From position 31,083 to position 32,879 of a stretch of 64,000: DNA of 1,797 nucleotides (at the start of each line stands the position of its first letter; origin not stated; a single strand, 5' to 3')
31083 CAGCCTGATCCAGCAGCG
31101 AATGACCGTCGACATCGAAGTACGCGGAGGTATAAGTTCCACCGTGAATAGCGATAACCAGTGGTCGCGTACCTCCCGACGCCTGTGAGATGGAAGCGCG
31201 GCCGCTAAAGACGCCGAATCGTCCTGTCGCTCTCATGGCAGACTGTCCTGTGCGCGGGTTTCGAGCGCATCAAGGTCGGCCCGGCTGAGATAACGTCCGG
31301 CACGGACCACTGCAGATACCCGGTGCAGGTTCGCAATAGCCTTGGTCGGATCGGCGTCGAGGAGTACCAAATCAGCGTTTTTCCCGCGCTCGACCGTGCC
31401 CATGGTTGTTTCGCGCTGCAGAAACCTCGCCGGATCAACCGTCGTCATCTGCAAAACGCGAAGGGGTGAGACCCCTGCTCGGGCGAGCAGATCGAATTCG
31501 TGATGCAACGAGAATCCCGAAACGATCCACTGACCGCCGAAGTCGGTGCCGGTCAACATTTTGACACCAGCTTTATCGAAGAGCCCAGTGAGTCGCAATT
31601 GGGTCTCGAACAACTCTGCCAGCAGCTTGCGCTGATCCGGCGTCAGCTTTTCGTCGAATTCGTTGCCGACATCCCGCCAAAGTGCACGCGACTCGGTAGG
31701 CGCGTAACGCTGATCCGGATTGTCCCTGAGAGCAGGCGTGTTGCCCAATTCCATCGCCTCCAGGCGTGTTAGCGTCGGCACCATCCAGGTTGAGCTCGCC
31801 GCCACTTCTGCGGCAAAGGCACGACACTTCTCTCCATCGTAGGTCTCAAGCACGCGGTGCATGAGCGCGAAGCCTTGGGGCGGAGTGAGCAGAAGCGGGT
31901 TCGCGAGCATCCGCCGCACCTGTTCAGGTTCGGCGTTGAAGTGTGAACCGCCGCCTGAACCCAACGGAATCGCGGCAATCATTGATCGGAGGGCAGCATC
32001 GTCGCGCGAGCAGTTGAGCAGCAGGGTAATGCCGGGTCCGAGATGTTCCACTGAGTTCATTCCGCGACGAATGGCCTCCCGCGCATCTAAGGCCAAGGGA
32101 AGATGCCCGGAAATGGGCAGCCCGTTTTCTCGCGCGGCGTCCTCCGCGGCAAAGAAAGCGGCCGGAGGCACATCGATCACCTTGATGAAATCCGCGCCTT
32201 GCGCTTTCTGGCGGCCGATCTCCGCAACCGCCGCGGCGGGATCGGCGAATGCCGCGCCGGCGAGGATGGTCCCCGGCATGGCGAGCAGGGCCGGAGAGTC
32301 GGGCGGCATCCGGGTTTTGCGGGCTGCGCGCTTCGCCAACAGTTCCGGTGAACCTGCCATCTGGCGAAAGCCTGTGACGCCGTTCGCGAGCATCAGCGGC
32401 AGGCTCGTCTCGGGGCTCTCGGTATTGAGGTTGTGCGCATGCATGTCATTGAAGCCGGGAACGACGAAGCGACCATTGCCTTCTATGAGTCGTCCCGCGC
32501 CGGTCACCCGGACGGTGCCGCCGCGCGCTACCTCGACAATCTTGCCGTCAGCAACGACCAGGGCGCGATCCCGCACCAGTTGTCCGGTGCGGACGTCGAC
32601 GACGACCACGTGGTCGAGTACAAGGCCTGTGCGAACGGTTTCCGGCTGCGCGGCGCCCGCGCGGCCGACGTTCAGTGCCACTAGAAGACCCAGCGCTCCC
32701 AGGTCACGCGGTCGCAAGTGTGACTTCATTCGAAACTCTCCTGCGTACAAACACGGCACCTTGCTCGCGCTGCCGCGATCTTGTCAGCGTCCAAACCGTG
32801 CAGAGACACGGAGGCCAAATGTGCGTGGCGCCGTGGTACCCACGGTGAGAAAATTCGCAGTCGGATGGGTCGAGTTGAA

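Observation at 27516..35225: TonB-receptor-led operon with three consecutive 4-nt start/stop overlaps: periplasmic amidohydrolase, two alpha/beta hydrolases, fused monooxygenase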

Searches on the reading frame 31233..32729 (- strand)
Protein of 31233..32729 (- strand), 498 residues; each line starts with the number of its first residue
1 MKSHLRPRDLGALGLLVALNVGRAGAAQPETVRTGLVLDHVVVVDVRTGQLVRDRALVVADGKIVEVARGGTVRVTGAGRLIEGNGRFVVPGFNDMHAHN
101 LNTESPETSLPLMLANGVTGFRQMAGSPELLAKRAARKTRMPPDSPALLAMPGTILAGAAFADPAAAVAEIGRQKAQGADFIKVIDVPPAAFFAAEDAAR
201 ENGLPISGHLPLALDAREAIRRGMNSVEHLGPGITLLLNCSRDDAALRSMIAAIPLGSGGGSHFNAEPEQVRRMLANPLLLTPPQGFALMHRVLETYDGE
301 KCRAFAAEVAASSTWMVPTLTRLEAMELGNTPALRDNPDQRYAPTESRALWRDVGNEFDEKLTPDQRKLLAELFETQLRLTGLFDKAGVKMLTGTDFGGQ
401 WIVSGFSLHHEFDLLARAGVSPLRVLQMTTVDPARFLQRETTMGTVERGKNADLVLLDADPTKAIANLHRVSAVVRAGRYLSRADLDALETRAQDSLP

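Call 6: search_protein_families(library=pfam, proteins=[window:31233-32729:-])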
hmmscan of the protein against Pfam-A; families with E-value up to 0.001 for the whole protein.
window:31233-32729:- (498 aa): 2 families
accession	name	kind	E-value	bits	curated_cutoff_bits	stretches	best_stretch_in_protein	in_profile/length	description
PF01979.26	Amidohydro_1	-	2.9e-16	60.1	25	1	383-479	238-343/345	Amidohydrolase family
PF07969.17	Amidohydro_3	-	1.1e-14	55.2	29.7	1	383-479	361-469/472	Amidohydrolase family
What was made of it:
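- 31233..32729 (-): Periplasmic amidohydrolase (AH), 498 aa, binuclear-metal type. Pfam Amidohydro_1/3 (call 6).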

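Call 7: search_protein_families(library=ncbifam, proteins=[window:31233-32729:-])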
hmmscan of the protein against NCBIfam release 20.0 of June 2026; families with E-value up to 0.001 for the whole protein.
window:31233-32729:- (498 aa): 36 families (the best 25 are shown)
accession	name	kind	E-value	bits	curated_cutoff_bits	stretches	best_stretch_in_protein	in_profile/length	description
NF051886.1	XaaProDiPepCaul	equivalog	1.2e-25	90.4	500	2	386-479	305-395/398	Xaa-Pro dipeptidase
NF006056.0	PRK08204.1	subfamily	1.6e-12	47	391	1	416-477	338-399/449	hypothetical protein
TIGR01224.1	hutI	equivalog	1.7e-11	43.6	298.15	2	54-104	3-53/377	imidazolonepropionase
NF006689.0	PRK09237.1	equivalog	1.2e-10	40.5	371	1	36-106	5-72/383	amidohydrolase/deacetylase family metallohydrolase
TIGR02318.1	phosphono_phnM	equivalog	1.6e-10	40.5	390.55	1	50-103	12-60/376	phosphonate metabolism protein PhnM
NF009060.0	PRK12394.1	equivalog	7.8e-10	38.1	442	1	37-121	6-88/381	metallo-dependent hydrolase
NF006679.0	PRK09228.1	subfamily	8.2e-10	38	351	1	385-470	310-398/433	guanine deaminase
TIGR02967.1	guan_deamin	equivalog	8.7e-09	34.8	375.4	1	386-469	286-372/401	guanine deaminase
NF005557.0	PRK07228.1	equivalog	1.1e-08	34.2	522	1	417-473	334-392/445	5'-deoxyadenosine deaminase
NF006549.0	PRK09045.1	equivalog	1.2e-08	34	540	1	423-477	344-398/444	TRZ/ATZ family hydrolase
NF011990.0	PRK15446.2-6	subfamily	1.5e-08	33.8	233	0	48-104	13-70/390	alpha-D-ribose 1-methylphosphonate 5-triphosphate diphosphatase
NF006055.0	PRK08203.1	equivalog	1.8e-08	33.4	532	1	420-477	354-410/455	8-oxoguanine deaminase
NF004701.0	PRK06038.1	equivalog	1.2e-07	30.9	609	0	42-100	12-66/432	N-ethylammeline chlorohydrolase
TIGR00857.1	pyrC_multi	subfamily_domain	4e-07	29.4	279.05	0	54-109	5-59/412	dihydroorotase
TIGR01178.1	ade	equivalog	1.7e-06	26.8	472.5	0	403-458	259-313/552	adenine deaminase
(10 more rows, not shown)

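Call 12: find_encoding_contigs(protein=window:31233-32729:-, flank=10000, max_places=6)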
Protein window:31233-32729:- (498 aa): 1 contig read that carries it; 1 place shown.
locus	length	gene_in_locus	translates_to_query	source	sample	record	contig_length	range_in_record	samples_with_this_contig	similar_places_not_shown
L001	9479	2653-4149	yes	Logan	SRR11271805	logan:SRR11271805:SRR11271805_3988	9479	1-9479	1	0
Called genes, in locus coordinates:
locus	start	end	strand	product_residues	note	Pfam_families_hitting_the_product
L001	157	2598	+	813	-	PF07715:Plug, PF00593:TonB_dep_Rec_b-barrel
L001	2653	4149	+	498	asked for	PF01979:Amidohydro_1, PF07969:Amidohydro_3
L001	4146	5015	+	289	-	PF12146:Hydrolase_4 (faint), PF12697:Abhydrolase_6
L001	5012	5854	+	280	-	PF00561:Abhydrolase_1, PF12146:Hydrolase_4 (weak), PF12697:Abhydrolase_6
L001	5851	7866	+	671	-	PF01266:DAO (faint), PF01494:FAD_binding_3, PF12831:FAD_oxidored (faint), PF13450:NAD_binding_8 (faint), PF21274:Rng_hyd_C, PF14534:DUF4440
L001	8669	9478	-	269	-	?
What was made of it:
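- Checked: An independent gene call on an identical 9.5-kb public contig (L001) gives the same products: 813, 498, 289, 280 and 671 aa (call 12).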

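Call 13: search_solved_structures(query=window:31233-32729:-, max_evalue=0.00001)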
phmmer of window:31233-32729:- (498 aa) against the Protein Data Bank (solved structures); distinct sequences matched with E-value up to 0.00001: 20.
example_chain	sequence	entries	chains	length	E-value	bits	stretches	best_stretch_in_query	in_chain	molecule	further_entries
6i5s_A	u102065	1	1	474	1.9e-17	66.6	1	38-231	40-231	bottromycin amidohydrolase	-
9kov_A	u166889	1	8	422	3.1e-13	52.7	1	385-480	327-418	trum-mut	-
9l6p_A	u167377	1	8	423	2.1e-12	50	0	359-478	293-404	LlADH-WT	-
2p9b_A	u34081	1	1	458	3.1e-12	49.5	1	386-483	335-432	Possible prolidase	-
3mtw_A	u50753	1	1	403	4.4e-12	49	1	385-479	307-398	L-Arginine carboxypeptidase Cc2672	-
4whb_E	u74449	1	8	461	1.3e-11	47.4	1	401-487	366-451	Phenylurea hydrolase B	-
2qs8_A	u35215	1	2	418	3.7e-11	45.9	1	384-478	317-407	Xaa-Pro Dipeptidase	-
9l2t_G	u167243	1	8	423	4e-11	45.8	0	385-478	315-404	Amide hydrolase LlADH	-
8yag_A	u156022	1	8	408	1.1e-10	44.3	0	358-479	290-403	Imidazolonepropionase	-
8ihq_A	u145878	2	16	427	3.2e-10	42.8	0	43-108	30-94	Amidohydrolase family protein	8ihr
8yak_A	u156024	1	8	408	3.8e-10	42.6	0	43-108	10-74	Imidazolonepropionase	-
8ihs_A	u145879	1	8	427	9.6e-10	41.2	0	43-108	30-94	Amidohydrolase family protein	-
8j85_A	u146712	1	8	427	1.3e-09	40.8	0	43-108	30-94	Amidohydrolase family protein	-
9l2o_B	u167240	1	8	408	1.4e-09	40.7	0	43-107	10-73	Imidazolonepropionase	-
9l36_A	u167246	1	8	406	1.9e-09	40.3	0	44-108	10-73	Amidohydrolase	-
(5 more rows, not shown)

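Call 15: find_related_loci(query=window:31233-32729:-, collection=genome_contigs, flank=10000)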
Query window:31233-32729:- (498 aa) in genome_contigs; peptide patterns used: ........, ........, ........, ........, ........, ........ (x = any residue, [..] = any of these).
599 stretches matched a pattern (row limit reached: there are more); 37 encode a relative of the query (tblastn E <= 1e-3); 37 distinct loci.
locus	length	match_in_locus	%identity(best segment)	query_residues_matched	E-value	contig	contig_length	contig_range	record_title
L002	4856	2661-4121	67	10-497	0e+0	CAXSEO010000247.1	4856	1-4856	MAG: uncultured Sphingomonas sp. isolate private_VT38_metawrap_bin.1 genome assembly, contig: private_VT38_metawrap_bin.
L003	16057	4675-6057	54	32-496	1e-158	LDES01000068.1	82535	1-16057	Sphingomonas sp. Y57 scaffold68, whole genome shotgun sequence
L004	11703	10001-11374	63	36-497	0e+0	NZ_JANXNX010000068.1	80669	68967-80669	MAG: Sphingomonas sp. isolate 341R_concoct_196 341R_k141_306554, whole genome shotgun sequence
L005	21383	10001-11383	47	35-498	5e-136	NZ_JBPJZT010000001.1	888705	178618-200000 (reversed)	Variovorax sp. GT1P44 NODE_1_length_888705_cov_44.171268, whole genome shotgun sequence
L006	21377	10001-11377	47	36-494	3e-133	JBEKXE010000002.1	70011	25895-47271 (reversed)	MAG: Candidatus Lustribacter sp. isolate SPRUCE 644 SPRUCE_644_2, whole genome shotgun sequence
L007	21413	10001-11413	47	25-490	5e-129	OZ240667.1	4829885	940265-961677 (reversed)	MAG: uncultured Granulicella sp. isolate fa3bec8a-cfe5-4bd6-ba71-58f288440b9b genome assembly, chromosome: 1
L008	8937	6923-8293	51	36-491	1e-125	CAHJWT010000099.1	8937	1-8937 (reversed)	Sphingomonadaceae bacterium isolate Lichen_MAGs_lobaria15 genome assembly, contig: NODE_8626_length_8937_cov_8.811851, w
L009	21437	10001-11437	43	15-487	2e-115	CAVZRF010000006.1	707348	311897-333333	MAG: uncultured Acidobacteriaceae bacterium isolate MFD09671.bin.2.113 genome assembly, contig: contig_14059, whole geno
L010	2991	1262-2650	44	31-492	2e-113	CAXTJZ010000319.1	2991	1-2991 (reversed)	MAG TPA_asm: uncultured Acetobacteraceae bacterium isolate private_TS1974_metawrap_bin.10 genome assembly, contig: priva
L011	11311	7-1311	43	62-492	7e-99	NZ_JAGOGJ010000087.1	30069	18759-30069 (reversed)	MAG: Niveispirillum sp. isolate Gw_Bodden_bin_248 Gw_Bodden_1729_length_30069_cov_5.614354, whole genome shotgun sequenc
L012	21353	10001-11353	40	33-482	2e-98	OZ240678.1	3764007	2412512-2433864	MAG: Caulobacteraceae bacterium isolate 98ff197f-1bea-4f34-8582-165e3041e8cf genome assembly, chromosome: 1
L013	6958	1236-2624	41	36-496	3e-97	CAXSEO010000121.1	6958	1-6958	MAG: uncultured Sphingomonas sp. isolate private_VT38_metawrap_bin.1 genome assembly, contig: private_VT38_metawrap_bin.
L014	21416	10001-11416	40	23-492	2e-95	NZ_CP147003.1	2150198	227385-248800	Novosphingobium sp. BL-8H chromosome 2, complete sequence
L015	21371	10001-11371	39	36-490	5e-90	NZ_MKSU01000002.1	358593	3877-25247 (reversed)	MAG: Sphingomonas sp. 67-36 SCNpilot_cont_300_bf_scaffold_113, whole genome shotgun sequence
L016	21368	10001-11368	41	36-489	1e-88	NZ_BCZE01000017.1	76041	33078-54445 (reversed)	Novosphingobium rosa NBRC 15208, whole genome shotgun sequence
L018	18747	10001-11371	50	37-492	2e-136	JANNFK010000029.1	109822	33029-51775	MAG: Caulobacteraceae bacterium isolate OTE_75_metabat_309 OTE_75_k141_2853671, whole genome shotgun sequence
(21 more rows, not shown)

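Call 45: find_homologous_proteins(query=window:31233-32729:-, max_evalue=1e-20)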
Query window:31233-32729:- (498 aa): 698 proteins with E <= 1e-20 among 8000 candidates; the best 120 are listed.
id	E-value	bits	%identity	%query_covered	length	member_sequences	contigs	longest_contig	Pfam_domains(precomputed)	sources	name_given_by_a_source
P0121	0.0e+0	1058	100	97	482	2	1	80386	PF07969.18,PF01979.27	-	-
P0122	5.7e-280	947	87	100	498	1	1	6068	PF07969.18,PF01979.27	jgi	jgi:imidazolonepropionase-like amidohydrolase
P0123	2.8e-279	945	87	100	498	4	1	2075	PF07969.18,PF01979.27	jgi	jgi:imidazolonepropionase-like amidohydrolase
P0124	6.6e-277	937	86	100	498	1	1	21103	PF07969.18,PF01979.27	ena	-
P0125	3.2e-273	925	85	100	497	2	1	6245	PF07969.18,PF01979.27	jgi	jgi:Amidohydrolase family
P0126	1.7e-269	913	84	100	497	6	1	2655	PF07969.18,PF01979.27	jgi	jgi:imidazolonepropionase-like amidohydrolase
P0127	3.6e-256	869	80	100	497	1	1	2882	PF07969.18,PF01979.27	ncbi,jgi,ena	jgi:imidazolonepropionase-like amidohydrolase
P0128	1.4e-232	791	76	94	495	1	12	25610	PF07969.18,PF01979.27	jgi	jgi:imidazolonepropionase-like amidohydrolase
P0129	1.4e-227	774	73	98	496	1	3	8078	PF07969.18,PF01979.27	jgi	jgi:hypothetical protein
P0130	9.7e-224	762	73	93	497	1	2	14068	PF07969.18,PF01979.27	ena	-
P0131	2.3e-220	751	70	98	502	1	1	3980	PF07969.18,PF01979.27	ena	-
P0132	7.0e-218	742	87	78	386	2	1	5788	PF07969.18,PF01979.27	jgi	jgi:hypothetical protein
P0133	1.1e-214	732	70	98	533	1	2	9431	PF07969.18,PF01979.27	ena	-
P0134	1.1e-214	732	67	100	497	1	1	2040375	PF07969.18,PF01979.27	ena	-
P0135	2.3e-213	728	71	92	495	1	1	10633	PF07969.18,PF01979.27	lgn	-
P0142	6.7e-210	716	69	96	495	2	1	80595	PF07969.18,PF01979.27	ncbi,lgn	-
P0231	4.2e-157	542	56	93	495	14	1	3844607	PF07969.18,PF01979.27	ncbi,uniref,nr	ncbi:amidohydrolase family protein [Sphingobium fuliginis ATCC 27551]|uniref:Amidohydrolase family p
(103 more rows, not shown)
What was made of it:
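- Closest known: Ochratoxin A amidohydrolases. Different: It forms a separate family of about 700 uncharacterised proteins (call 45).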

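Call 46: find_encoding_contigs(protein=P0124, flank=10000, max_places=1)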
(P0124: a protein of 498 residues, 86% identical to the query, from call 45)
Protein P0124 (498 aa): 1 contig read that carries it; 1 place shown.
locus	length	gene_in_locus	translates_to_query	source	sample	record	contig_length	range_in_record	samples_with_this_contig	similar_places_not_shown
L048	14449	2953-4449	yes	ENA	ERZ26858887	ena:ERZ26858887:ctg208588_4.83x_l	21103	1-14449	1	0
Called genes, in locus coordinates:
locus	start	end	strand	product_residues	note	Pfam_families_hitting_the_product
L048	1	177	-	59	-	?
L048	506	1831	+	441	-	PF07715:Plug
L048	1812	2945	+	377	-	PF00593:TonB_dep_Rec_b-barrel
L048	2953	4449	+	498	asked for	PF07969:Amidohydro_3, PF01979:Amidohydro_1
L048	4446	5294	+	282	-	PF12697:Abhydrolase_6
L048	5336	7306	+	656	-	PF01494:FAD_binding_3, PF21274:Rng_hyd_C, PF14534:DUF4440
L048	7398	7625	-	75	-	-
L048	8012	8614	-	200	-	PF13338:AbiEi_4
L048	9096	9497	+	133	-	PF20432:Xre-like-HTH, PF09722:Xre_MbcA_ParS_C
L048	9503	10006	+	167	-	PF08808:RES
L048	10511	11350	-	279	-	PF00126:HTH_1, PF03466:LysR_substrate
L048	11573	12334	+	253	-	PF00106:adh_short, PF01370:Epimerase (weak), PF08659:KR, PF13561:adh_short_C2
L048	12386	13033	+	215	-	PF02798:GST_N, PF13409:GST_N_2, PF13417:GST_N_3, PF13410:GST_C_2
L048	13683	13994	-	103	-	PF13610:DDE_Tnp_IS240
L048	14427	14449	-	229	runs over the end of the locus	PF00733:Asn_synthase, PF06508:QueC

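Call 47: find_encoding_contigs(protein=P0128, flank=10000, max_places=2)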
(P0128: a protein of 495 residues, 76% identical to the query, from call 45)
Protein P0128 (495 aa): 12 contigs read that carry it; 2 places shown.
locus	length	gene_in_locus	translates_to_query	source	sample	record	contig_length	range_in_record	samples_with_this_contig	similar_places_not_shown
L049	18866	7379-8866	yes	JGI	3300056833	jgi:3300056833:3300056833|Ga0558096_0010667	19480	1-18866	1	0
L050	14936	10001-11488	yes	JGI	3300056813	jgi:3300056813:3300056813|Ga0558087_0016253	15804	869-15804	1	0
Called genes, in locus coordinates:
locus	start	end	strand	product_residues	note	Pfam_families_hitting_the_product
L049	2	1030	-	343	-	?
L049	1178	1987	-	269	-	PF00561:Abhydrolase_1, PF12146:Hydrolase_4 (weak), PF12697:Abhydrolase_6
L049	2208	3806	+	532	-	PF00135:COesterase, PF20434:BD-FAE, PF07859:Abhydrolase_3 (faint)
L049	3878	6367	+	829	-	PF07715:Plug, PF00593:TonB_dep_Rec_b-barrel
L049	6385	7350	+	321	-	PF23023:Anti-Pycsar_Apyc1, PF00753:Lactamase_B, PF12706:Lactamase_B_2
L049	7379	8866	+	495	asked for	PF01979:Amidohydro_1, PF07969:Amidohydro_3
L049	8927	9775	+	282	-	PF12697:Abhydrolase_6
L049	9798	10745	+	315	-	PF00126:HTH_1, PF03466:LysR_substrate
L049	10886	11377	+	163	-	PF13577:SnoaL_4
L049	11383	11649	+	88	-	-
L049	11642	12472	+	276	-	PF02900:LigB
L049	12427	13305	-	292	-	PF00756:Esterase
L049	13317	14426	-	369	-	PF08240:ADH_N, PF00107:ADH_zinc_N, PF13602:ADH_zinc_N_2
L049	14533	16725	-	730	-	PF07715:Plug, PF00593:TonB_dep_Rec_b-barrel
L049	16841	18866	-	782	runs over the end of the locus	PF00456:Transketolase_N, PF02779:Transket_pyr (weak), PF17831:PDH_E1_M (weak)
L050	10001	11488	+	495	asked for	PF01979:Amidohydro_1, PF07969:Amidohydro_3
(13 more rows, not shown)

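Call 60: predict_structure(alignment_id=A1)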
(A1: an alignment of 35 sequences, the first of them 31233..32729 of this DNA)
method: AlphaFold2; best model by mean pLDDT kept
length: 498 residues; sequences in the alignment: 35
mean_pLDDT: 89.7   pTM: 0.89
mean pLDDT of the five models: 89.7, 89.2, 88.9, 88.3, 87.2
residues with pLDDT >= 90: 356; 70-90: 95; 50-70: 35; < 50: 12
segments of 3 or more residues with pLDDT < 50: 1-5, 22-26
pLDDT, mean of each block of 10 residues (from residue 1): 48 53 50 92 98 98 97 93 98 95 86 97 91 82 92 88 94 96 91 95 94 89 91 87 93 66 66 84 89 97 97 96 92 91 90 92 95 97 98 83 92 98 99 98 98 98 98 97 98 89
secondary structure, 60 per line:
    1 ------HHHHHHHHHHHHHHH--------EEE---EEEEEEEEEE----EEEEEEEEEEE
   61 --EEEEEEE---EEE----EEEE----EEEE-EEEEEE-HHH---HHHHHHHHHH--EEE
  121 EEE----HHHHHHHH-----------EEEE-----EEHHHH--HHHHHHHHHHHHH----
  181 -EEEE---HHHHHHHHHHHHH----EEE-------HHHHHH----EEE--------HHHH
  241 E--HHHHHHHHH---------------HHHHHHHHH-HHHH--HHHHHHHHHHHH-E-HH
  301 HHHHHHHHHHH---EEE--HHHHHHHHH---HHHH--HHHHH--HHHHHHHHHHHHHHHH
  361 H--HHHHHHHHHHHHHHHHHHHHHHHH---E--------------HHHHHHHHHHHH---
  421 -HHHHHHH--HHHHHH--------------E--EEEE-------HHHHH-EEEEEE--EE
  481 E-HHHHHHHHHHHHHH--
elements in order: H7-21 E30-32 E36-45 E50-60 E63-69 E73-75 E80-83 E88-91 E93-98 H106-115 E118-123 H128-135 E147-150 H158-161 H164-176 E182-185 H189-201 E206-208 H216-221 E226-228 H237-240 H244-252 H268-276 H278-281 H284-295 H299-311 E315-317 H320-328 H332-335 H338-342 H345-361 H364-387 H406-417 H422-428 H431-436 E454-457 H465-469 E471-476 E479-481 H483-496
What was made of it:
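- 31233..32729 (-): AF2 pLDDT 89.7 (call 60).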
